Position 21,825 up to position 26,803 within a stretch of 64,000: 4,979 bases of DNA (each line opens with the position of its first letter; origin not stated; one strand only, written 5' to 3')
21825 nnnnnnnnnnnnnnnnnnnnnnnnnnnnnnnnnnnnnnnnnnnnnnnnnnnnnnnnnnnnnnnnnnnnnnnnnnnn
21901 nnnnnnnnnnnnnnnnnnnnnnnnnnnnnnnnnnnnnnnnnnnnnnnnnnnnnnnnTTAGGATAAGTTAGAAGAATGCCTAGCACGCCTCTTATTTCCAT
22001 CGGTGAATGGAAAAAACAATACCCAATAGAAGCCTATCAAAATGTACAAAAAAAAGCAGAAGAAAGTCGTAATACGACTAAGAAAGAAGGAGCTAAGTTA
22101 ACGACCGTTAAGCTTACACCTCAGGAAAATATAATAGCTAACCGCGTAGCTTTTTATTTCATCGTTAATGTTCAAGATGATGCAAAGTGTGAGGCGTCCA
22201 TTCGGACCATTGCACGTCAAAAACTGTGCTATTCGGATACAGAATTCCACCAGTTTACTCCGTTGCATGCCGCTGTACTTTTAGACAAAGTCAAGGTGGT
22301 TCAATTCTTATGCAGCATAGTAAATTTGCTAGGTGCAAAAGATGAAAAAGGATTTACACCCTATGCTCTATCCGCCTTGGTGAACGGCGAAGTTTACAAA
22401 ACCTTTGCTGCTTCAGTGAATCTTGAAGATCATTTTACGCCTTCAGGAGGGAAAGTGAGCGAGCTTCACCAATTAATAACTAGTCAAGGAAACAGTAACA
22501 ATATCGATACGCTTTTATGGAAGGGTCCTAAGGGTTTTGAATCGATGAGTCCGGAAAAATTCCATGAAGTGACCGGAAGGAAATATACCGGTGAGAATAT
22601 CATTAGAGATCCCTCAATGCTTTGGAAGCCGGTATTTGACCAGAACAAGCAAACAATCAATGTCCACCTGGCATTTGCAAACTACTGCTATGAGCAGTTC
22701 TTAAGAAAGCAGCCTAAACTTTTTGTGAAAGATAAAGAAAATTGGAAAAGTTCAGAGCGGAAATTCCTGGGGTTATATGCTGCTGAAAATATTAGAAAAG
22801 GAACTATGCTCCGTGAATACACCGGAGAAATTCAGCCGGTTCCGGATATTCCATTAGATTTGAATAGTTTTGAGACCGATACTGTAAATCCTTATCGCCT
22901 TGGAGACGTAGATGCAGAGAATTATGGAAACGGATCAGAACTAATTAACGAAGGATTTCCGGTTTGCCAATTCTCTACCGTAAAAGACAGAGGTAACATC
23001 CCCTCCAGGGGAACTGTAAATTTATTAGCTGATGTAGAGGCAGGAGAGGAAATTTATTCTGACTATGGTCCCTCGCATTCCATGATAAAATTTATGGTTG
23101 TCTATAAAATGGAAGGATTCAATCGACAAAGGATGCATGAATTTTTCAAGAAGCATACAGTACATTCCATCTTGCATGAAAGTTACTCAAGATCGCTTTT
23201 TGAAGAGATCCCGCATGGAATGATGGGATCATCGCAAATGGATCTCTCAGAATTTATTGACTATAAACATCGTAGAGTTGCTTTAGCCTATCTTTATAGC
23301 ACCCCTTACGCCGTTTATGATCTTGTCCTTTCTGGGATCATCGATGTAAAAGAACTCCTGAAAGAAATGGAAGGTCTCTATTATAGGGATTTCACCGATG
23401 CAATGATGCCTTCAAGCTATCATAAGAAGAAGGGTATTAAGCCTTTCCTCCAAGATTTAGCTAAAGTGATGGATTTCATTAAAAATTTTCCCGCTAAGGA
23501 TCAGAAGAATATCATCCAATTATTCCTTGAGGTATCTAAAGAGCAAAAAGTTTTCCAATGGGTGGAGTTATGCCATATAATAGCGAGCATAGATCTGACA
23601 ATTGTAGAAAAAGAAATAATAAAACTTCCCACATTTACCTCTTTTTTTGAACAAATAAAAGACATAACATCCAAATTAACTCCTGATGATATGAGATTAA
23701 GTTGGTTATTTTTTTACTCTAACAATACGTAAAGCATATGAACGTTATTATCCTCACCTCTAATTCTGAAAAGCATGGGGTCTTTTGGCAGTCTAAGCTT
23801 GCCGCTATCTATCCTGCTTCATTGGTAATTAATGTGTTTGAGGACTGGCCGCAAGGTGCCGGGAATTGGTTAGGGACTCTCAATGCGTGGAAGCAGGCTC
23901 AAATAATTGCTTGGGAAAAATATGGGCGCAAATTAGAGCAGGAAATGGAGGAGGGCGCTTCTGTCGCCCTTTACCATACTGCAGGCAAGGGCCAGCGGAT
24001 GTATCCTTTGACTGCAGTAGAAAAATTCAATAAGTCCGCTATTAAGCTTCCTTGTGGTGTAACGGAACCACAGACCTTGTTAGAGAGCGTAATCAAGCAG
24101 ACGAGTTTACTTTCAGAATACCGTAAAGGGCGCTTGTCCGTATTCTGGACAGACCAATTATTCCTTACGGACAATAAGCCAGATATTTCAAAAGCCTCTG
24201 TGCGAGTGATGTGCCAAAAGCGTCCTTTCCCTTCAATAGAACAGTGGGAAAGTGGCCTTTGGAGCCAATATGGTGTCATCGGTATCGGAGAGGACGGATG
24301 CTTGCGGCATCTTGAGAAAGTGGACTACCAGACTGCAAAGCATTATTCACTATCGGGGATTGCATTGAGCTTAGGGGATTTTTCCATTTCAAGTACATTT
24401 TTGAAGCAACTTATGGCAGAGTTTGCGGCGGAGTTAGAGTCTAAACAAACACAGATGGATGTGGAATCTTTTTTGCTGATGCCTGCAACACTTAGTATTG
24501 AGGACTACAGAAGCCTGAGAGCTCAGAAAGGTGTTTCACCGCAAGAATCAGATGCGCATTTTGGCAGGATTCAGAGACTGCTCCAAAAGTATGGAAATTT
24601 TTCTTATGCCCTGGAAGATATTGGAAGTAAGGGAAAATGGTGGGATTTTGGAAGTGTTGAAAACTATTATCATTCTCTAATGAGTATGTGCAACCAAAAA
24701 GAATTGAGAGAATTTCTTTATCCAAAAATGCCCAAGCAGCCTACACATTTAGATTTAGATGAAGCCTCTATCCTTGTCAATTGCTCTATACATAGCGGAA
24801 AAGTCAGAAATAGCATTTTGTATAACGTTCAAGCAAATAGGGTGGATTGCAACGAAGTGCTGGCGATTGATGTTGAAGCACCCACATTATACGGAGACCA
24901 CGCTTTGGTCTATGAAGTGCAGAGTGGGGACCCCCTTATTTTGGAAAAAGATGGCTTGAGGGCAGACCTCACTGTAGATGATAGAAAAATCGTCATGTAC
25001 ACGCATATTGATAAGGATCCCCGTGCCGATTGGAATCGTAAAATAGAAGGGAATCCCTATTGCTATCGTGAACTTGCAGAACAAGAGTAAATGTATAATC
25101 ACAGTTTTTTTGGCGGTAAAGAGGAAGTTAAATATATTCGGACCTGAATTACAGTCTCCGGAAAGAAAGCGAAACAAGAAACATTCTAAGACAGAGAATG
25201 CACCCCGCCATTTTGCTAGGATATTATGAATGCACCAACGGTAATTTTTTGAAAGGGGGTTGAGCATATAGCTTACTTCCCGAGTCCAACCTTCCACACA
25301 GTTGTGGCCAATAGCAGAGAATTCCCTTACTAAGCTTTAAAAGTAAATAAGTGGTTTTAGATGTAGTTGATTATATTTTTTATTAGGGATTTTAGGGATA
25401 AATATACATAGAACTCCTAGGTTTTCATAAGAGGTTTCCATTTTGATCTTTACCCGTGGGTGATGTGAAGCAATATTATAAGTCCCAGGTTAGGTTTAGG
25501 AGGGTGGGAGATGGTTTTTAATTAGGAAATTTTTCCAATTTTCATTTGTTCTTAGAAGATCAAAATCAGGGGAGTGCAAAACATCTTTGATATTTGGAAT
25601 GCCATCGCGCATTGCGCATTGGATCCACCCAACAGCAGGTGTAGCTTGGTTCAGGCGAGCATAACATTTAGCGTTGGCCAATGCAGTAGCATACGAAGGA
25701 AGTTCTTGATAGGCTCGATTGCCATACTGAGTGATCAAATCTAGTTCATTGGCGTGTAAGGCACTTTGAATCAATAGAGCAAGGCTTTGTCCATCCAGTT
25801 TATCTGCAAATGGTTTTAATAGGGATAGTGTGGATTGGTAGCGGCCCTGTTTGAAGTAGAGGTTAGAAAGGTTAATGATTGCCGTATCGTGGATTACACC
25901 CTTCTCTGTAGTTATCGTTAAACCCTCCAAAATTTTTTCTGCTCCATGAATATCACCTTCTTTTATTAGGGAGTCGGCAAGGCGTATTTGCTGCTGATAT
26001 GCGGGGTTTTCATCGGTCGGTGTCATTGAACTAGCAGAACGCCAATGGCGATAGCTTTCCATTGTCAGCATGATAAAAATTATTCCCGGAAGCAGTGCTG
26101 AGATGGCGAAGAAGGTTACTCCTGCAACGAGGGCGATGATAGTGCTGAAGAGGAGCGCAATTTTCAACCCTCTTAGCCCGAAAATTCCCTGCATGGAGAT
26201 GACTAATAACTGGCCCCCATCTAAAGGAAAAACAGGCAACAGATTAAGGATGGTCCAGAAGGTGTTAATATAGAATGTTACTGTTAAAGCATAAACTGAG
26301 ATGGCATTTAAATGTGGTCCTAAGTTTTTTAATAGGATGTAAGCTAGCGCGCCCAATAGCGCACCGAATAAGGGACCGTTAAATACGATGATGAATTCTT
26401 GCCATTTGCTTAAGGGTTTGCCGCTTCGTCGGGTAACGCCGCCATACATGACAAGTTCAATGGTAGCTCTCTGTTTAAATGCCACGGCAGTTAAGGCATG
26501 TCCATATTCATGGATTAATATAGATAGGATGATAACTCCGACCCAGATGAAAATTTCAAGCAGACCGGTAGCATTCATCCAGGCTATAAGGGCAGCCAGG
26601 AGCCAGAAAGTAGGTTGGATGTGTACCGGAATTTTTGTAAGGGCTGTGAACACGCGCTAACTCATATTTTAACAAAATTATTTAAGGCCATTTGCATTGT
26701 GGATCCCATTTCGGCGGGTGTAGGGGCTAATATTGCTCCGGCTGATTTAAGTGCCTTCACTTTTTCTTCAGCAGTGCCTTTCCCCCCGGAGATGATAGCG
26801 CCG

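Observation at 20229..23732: Tandem ankyrin+SET paralogs appended to the yceD-rpmF-plsX housekeeping operon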

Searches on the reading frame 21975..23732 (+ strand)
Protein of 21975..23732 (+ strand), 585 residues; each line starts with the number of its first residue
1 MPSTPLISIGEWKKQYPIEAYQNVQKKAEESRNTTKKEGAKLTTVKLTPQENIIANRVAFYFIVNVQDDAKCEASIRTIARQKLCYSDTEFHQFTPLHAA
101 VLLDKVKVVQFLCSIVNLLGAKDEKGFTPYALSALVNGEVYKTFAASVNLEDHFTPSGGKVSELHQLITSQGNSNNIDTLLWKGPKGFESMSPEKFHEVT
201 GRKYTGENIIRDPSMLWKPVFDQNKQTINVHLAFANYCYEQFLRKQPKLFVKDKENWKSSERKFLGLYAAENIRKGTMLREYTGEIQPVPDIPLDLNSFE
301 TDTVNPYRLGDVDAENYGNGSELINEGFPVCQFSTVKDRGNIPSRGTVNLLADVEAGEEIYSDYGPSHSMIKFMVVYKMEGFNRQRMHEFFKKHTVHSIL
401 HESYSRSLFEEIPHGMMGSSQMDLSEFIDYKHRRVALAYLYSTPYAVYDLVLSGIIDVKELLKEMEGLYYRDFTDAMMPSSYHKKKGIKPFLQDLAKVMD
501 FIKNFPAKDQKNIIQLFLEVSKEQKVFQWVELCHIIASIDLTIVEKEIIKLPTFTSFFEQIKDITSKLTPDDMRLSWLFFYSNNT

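Call 3: search_protein_families(library=pfam, proteins=[window:21975-23732:+], max_evalue=1)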
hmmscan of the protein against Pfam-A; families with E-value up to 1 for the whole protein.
window:21975-23732:+ (585 aa): 4 families
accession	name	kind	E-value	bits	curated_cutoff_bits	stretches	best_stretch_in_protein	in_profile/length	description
PF00856.33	SET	-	1.2e-05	26.1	22.4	1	266-365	3-105/105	SET domain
PF00023.36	Ank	-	0.019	15.7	21.1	1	94-113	3-22/33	Ankyrin repeat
PF12796.13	Ank_2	-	0.027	15.5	27.3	1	93-142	29-77/90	Ankyrin repeats (3 copies)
PF23713.2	WH_Egal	-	0.05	14.6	27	0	395-428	19-50/69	Egalitarian winged helix domain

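Call 4: search_protein_families(library=ncbifam, proteins=[window:21975-23732:+], max_evalue=1)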
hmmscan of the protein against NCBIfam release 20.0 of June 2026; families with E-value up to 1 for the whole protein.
window:21975-23732:+ (585 aa): 0 families

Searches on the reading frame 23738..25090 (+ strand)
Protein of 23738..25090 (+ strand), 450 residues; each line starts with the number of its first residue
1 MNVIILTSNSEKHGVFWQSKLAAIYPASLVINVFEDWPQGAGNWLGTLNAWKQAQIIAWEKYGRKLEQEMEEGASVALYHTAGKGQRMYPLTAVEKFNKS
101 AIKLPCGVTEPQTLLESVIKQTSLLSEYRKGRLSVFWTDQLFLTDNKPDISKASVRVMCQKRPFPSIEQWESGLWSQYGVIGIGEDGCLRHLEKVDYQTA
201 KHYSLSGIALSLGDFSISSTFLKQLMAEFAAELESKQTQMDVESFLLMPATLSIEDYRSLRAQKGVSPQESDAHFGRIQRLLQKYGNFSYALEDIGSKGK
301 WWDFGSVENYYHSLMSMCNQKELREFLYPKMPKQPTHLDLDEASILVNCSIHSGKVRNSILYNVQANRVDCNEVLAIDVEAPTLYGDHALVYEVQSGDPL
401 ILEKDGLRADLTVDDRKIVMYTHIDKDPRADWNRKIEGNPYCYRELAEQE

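Call 3: search_protein_families(library=pfam, proteins=[window:23738-25090:+], max_evalue=1)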
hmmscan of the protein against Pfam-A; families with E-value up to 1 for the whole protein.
window:23738-25090:+ (450 aa): 0 families

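Call 4: search_protein_families(library=ncbifam, proteins=[window:23738-25090:+], max_evalue=1)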
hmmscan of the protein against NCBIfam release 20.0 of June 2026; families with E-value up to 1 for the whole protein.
window:23738-25090:+ (450 aa): 3 families
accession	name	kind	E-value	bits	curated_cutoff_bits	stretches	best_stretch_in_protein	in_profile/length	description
NF010485.0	PRK13909.1-2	equivalog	0.019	13.2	650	1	275-342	278-339/909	RecB-like helicase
TIGR02091.1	glgC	equivalog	0.022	13.8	424.9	1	176-363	156-318/364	glucose-1-phosphate adenylyltransferase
NF002023.0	PRK00844.1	subfamily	0.065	12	458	0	298-362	257-320/408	glucose-1-phosphate adenylyltransferase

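Call 55: search_solved_structures(query=window:23738-25087:+, max_evalue=10, show_alignments=2)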
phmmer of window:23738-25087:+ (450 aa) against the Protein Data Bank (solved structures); distinct sequences matched with E-value up to 10: 4.
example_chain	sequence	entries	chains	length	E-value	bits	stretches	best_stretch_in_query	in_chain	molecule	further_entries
2wqd_A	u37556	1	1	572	1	11.2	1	367-429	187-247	PHOSPHOENOLPYRUVATE-PROTEIN PHOSPHOTRANSFERASE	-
1ucr_A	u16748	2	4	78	1.1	11.1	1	129-191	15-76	Protein dsvD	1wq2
3rmj_A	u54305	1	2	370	1.3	10.8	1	181-237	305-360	2-isopropylmalate synthase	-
8fyg_A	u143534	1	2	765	1.4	10.8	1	248-316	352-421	Hyaluronate lyase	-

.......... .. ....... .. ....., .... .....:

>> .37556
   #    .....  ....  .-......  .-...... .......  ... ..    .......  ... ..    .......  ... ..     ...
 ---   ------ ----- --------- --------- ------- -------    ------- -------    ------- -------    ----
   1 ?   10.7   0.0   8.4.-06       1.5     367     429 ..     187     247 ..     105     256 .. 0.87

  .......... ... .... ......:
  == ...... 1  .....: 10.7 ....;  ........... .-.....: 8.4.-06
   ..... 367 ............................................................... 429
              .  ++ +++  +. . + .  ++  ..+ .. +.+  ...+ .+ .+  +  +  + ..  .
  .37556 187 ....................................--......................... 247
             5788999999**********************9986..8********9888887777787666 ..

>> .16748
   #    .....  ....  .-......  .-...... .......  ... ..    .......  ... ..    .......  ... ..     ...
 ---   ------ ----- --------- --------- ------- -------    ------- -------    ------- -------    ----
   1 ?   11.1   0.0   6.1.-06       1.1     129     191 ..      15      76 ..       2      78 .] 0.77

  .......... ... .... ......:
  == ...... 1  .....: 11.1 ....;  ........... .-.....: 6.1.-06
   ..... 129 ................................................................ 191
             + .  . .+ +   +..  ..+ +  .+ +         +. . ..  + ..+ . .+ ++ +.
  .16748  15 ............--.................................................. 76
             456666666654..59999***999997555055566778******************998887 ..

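Call 74: find_homologous_proteins(query=window:23738-25087:+, max_evalue=0.001)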
Query window:23738-25087:+ (450 aa): 221 proteins with E <= 0.001 among 4599 candidates; the best 120 are listed.
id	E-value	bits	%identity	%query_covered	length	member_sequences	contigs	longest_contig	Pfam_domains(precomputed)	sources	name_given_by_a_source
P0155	0.0e+0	1038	100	100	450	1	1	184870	-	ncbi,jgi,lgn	ncbi:MAG: hypothetical protein WC222_07270 [Parachlamydiales bacterium]|jgi:hypothetical protein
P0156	3.0e-193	661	64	100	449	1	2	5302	-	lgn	-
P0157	3.9e-112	393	44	99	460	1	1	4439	-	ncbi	-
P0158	2.8e-84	302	38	99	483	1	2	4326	-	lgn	-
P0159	5.1e-82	294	37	99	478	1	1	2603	-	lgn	-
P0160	1.5e-81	293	36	99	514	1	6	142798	-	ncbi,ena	-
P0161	1.4e-80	289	37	99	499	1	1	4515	-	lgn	-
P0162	2.3e-79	285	34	100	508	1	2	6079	-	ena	-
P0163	6.0e-79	284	37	100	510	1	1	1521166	-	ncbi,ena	-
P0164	1.8e-78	282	35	99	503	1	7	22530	-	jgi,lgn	jgi:hypothetical protein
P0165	8.4e-78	280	36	99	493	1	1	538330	-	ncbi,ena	-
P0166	9.8e-78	280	36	99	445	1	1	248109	-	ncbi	-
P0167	2.0e-77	279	36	99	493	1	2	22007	-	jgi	jgi:ADP-glucose pyrophosphorylase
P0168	5.9e-77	277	37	100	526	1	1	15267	-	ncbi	-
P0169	7.2e-76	274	35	99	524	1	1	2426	-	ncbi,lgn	-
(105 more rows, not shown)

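Call 75: find_encoding_contigs(protein=P0156, flank=6000, max_places=3)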
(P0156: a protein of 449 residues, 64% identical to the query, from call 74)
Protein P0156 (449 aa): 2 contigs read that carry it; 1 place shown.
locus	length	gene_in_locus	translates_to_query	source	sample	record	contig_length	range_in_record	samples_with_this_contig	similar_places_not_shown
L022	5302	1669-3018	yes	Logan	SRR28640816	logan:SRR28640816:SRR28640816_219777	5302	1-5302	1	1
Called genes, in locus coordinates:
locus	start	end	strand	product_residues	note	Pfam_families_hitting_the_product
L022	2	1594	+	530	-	?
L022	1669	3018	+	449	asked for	-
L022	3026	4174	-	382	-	PF13398:Peptidase_M50B (weak), PF02163:Peptidase_M50, PF14559:TPR_19 (faint)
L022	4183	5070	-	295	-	PF02629:CoA_binding, PF13380:CoA_binding_2 (weak), PF13607:Succ_CoA_lig, PF00549:Ligase_CoA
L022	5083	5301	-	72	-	?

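Call 76: find_encoding_contigs(protein=P0157, flank=6000, max_places=3)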
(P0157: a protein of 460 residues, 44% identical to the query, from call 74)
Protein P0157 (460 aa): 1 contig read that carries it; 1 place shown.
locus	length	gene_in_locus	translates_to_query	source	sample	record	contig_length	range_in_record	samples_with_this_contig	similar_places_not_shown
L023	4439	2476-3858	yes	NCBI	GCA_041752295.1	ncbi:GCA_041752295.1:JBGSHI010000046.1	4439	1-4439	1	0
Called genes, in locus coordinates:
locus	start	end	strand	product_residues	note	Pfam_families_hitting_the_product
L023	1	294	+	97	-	?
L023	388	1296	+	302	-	PF02629:CoA_binding, PF00549:Ligase_CoA, PF13607:Succ_CoA_lig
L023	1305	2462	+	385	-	PF02163:Peptidase_M50, PF14559:TPR_19 (faint)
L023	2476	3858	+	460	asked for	-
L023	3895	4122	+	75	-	-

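Call 77: find_encoding_contigs(protein=P0160, flank=7000, max_places=3)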
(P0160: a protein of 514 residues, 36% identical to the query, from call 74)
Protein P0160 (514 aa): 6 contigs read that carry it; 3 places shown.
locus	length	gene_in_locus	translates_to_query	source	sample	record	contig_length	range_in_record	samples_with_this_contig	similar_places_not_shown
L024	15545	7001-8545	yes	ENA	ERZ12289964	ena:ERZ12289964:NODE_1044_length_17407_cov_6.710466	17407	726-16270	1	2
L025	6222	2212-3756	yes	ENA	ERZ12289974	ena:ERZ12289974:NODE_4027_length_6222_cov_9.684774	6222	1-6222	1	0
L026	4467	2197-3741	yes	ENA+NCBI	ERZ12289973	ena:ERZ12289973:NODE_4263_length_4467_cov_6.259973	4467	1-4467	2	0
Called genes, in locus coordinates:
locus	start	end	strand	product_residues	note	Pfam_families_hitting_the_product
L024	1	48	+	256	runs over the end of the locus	?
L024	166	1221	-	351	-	PF01244:Peptidase_M19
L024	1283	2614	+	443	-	PF01435:Peptidase_M48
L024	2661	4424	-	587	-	PF00069:Pkinase (weak)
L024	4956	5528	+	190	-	-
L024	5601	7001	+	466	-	PF01546:Peptidase_M20, PF07687:M20_dimer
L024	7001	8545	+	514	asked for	-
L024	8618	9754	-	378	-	PF13398:Peptidase_M50B (weak), PF02163:Peptidase_M50 (weak)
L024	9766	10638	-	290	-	PF02629:CoA_binding, PF00549:Ligase_CoA, PF13607:Succ_CoA_lig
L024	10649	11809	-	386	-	PF08442:ATP-grasp_2, PF13549:ATP-grasp_5, PF24948:Citrate_synth_N, PF00549:Ligase_CoA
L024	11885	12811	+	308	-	PF02881:SRP54_N, PF00448:SRP54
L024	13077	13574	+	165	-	-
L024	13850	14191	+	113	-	-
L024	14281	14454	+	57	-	-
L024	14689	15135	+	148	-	-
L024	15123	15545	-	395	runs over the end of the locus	PF01490:Aa_trans, PF03222:Trp_Tyr_perm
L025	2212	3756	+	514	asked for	-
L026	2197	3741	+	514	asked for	-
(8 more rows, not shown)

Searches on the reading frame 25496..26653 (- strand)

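Call 51: search_protein_families(library=pfam, proteins=[window:25496-26653:-], max_evalue=0.001)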
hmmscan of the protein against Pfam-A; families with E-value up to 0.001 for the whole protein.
window:25496-26653:- (385 aa): 2 families
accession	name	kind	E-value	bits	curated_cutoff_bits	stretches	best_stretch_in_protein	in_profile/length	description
PF02163.28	Peptidase_M50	-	6.7e-15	55.5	27.2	2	40-108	5-100/221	Peptidase family M50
PF13398.12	Peptidase_M50B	-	2.9e-07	30.8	26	1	20-179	7-156/201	Peptidase M50B-like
